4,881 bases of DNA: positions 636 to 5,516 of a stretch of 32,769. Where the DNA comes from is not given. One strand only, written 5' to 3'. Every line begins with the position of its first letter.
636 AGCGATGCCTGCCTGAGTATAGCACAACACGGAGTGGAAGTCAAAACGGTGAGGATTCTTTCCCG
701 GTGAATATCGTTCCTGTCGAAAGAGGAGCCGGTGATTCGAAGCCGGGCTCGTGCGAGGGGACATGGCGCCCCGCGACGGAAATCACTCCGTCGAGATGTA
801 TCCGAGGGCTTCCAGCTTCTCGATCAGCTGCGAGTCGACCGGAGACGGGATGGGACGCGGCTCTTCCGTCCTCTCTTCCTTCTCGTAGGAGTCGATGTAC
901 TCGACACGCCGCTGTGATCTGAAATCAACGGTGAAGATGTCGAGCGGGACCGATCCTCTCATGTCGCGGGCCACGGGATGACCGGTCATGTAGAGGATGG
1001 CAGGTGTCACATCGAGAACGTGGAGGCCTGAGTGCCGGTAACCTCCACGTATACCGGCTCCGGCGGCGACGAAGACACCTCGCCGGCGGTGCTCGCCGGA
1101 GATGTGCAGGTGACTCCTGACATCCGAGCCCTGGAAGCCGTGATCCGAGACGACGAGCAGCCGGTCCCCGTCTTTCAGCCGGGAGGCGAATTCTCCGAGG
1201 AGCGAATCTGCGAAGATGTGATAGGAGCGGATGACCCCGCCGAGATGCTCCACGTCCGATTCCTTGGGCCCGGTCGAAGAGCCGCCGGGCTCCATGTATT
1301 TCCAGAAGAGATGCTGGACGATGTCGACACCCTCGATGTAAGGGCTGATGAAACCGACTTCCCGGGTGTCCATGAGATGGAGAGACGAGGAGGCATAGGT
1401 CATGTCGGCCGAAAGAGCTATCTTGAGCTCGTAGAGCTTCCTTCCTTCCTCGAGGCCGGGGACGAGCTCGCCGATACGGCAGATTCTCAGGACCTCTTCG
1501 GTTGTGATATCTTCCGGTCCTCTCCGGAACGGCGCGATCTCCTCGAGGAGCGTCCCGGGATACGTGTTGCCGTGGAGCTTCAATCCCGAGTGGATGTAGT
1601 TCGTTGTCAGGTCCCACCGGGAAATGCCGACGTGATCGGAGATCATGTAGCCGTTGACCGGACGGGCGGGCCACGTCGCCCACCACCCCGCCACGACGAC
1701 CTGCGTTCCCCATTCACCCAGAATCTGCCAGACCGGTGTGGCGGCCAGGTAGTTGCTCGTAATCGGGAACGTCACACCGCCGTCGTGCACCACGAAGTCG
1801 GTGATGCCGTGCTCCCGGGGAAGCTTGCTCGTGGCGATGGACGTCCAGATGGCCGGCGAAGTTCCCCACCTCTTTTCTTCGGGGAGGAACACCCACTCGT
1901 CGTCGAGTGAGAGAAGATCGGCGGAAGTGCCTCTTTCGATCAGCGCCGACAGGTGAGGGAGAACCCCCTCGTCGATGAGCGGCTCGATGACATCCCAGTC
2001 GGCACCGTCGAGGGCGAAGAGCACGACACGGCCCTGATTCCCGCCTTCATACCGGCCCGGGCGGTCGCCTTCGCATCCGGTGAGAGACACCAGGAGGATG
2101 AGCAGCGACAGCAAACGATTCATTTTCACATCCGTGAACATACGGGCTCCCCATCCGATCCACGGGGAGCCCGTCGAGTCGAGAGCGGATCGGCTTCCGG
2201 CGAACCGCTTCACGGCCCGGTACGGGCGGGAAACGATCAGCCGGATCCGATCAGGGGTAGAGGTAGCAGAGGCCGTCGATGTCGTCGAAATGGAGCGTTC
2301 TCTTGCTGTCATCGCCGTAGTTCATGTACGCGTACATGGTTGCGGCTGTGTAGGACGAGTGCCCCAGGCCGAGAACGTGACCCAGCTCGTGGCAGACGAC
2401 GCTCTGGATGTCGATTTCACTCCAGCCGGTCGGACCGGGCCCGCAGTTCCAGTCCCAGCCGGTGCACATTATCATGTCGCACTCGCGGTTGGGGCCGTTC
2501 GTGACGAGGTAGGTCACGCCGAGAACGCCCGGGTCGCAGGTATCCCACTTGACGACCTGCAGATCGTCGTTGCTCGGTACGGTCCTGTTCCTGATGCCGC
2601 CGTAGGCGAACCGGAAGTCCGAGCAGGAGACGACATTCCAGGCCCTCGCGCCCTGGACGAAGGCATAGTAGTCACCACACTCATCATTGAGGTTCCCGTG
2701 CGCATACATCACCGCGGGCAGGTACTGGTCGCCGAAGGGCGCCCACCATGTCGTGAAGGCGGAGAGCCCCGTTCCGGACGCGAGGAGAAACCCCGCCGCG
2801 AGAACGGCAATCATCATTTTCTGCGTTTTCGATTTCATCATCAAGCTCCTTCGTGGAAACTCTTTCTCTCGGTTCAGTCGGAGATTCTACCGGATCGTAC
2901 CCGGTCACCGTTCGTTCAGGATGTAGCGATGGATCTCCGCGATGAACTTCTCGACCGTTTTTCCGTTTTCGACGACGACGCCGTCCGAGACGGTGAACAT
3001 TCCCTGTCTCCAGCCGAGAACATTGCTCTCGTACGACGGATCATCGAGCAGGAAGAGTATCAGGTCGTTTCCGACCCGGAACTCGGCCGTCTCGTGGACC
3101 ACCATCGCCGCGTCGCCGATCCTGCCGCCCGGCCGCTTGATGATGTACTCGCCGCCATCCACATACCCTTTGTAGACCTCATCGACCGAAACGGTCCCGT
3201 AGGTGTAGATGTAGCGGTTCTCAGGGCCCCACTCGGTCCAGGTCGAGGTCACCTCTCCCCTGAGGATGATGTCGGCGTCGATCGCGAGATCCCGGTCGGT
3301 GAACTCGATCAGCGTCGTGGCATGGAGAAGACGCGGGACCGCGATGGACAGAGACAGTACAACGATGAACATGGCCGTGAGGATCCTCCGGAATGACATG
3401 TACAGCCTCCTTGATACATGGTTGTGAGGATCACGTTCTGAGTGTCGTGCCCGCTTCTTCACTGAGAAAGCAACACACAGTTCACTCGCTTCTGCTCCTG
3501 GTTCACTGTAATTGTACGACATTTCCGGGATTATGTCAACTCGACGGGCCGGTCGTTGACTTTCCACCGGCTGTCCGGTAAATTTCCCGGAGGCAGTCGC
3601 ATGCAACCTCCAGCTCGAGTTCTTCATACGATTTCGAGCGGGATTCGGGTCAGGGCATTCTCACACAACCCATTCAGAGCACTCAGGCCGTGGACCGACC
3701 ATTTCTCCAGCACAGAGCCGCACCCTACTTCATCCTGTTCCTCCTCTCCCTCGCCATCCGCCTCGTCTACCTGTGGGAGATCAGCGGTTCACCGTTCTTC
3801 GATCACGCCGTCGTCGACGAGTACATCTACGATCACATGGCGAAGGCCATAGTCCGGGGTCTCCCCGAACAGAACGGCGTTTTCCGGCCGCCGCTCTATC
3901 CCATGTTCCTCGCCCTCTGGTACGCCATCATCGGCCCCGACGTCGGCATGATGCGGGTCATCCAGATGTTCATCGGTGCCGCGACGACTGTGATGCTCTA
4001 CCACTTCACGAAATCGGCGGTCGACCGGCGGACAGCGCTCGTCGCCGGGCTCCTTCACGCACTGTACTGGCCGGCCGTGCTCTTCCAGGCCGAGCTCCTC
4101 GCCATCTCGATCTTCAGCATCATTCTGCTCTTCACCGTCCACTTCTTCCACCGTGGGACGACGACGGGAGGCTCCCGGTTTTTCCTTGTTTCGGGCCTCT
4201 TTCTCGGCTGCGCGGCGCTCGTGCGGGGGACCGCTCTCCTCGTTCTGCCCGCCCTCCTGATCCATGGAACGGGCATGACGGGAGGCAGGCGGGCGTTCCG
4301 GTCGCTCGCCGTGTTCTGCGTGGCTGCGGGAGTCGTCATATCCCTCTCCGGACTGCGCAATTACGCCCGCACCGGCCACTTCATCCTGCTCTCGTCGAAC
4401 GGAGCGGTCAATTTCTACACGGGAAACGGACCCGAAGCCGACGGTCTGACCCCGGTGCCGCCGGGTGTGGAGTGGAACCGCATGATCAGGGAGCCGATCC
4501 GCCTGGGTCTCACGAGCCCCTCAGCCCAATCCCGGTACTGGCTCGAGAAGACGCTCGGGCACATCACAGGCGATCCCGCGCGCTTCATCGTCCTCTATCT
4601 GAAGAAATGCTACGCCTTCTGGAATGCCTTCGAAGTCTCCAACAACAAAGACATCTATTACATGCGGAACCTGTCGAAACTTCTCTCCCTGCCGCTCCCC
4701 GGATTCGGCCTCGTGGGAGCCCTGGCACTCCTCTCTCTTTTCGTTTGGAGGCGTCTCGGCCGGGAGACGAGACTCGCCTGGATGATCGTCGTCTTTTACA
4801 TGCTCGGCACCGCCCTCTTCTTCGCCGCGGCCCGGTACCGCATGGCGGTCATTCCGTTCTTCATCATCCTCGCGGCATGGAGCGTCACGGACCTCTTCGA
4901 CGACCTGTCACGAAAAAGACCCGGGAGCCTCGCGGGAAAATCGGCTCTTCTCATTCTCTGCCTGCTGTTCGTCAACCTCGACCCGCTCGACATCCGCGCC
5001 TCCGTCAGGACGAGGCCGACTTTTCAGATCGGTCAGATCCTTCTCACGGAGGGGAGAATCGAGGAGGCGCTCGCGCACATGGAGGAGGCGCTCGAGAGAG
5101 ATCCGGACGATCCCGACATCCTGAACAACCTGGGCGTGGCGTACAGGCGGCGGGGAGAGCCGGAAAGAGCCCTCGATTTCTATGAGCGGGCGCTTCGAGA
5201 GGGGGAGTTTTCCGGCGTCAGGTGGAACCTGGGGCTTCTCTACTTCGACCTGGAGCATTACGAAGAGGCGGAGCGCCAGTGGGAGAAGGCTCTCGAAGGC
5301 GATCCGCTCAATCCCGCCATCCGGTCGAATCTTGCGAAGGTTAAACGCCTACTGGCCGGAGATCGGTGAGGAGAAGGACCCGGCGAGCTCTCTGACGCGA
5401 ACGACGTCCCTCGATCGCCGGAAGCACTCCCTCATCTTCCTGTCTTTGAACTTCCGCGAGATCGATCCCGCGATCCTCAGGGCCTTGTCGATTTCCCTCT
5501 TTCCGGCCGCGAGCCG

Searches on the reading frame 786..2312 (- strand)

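Call 19: search_protein_families(library=pfam, proteins=[window:786-2312:-], max_evalue=0.0001)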
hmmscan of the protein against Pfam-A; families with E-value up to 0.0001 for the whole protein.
window:786-2312:- (509 aa): 1 family
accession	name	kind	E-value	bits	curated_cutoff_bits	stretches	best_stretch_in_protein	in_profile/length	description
PF01663.27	Phosphodiest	-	5.5e-17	62.8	23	1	96-396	1-224/342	Type I phosphodiesterase / nucleotide pyrophosphatase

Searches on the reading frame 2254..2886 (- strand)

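Call 51: search_protein_families(library=pfam, proteins=[window:2254-2886:-], max_evalue=0.01)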
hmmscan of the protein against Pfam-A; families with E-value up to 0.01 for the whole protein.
window:2254-2886:- (211 aa): 4 families
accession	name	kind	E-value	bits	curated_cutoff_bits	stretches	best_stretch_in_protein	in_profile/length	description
PF00413.30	Peptidase_M10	-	1.4e-13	51.4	24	1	155-210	103-158/159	Matrixin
PF10462.15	Peptidase_M66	-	0.0012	18.4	20.6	1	156-195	188-229/306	Peptidase M66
PF16313.11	DUF4953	-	0.0068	16.1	24.2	1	160-178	13-31/316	Met-zincin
PF12388.14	Peptidase_M57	-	0.009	16.2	21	0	160-180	133-153/212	Dual-action HEIGH metallo-peptidase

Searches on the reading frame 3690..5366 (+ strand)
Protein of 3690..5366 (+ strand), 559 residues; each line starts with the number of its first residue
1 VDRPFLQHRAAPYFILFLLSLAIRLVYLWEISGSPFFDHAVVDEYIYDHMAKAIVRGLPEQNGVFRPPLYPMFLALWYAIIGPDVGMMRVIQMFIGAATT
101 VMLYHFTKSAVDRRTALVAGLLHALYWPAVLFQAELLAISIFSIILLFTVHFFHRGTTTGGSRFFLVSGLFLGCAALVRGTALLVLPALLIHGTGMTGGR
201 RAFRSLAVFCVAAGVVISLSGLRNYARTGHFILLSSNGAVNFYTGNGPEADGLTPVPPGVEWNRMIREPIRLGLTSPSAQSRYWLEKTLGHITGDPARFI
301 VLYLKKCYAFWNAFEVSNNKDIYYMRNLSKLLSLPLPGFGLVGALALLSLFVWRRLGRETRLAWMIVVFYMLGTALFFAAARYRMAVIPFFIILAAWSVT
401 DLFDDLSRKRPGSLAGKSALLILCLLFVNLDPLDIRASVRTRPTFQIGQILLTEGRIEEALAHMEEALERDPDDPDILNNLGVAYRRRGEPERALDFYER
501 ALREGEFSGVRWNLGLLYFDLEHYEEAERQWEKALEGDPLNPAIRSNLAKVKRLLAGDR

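Call 19: search_protein_families(library=pfam, proteins=[window:3690-5366:+], max_evalue=0.0001)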
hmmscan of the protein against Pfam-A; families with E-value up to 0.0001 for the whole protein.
window:3690-5366:+ (559 aa): 18 families
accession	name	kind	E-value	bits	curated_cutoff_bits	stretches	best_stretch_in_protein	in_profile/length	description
PF07719.23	TPR_2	-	4.1e-21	73.7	27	1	476-503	2-29/34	Tetratricopeptide repeat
PF00515.34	TPR_1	-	1e-19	69.9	27.8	1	476-503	2-29/34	Tetratricopeptide repeat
PF13432.12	TPR_16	-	9.2e-19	68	32.7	1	446-506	2-62/65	Tetratricopeptide repeat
PF13414.12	TPR_11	-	1.7e-16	60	26.8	1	448-486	1-39/42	TPR repeat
PF13428.12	TPR_14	-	1.1e-15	57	23.5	1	446-482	6-42/44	Tetratricopeptide repeat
PF13424.12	TPR_12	-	1.3e-15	57.8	30.1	1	446-503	8-73/77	Tetratricopeptide repeat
PF13181.12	TPR_8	-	8.9e-15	54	25.7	0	445-474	5-34/34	Tetratricopeptide repeat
PF14559.12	TPR_19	-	1.7e-13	51.1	25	1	451-504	1-54/68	Tetratricopeptide repeat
PF13374.12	TPR_10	-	3.2e-13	49.7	27.5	1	477-503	4-30/42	Tetratricopeptide repeat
PF13431.12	TPR_17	-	1.1e-12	47.6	24.4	1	464-495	2-33/34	Tetratricopeptide repeat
PF13231.12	PMT_2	-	4.6e-12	46.9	26.1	1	66-218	2-153/160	Dolichyl-phosphate-mannose-protein mannosyltransferase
PF13176.12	TPR_7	-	8.9e-10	38.3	27.9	1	478-504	2-30/36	Tetratricopeptide repeat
PF07721.20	TPR_4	-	8.7e-09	35.6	27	0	480-500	6-26/26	Tetratricopeptide repeat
PF12895.13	ANAPC3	-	3.2e-06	27.8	27.2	1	455-529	3-77/82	Anaphase-promoting complex, cyclosome, subunit 3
PF13371.12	TPR_9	-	8.4e-06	26.2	35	0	448-504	2-58/73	Tetratricopeptide repeat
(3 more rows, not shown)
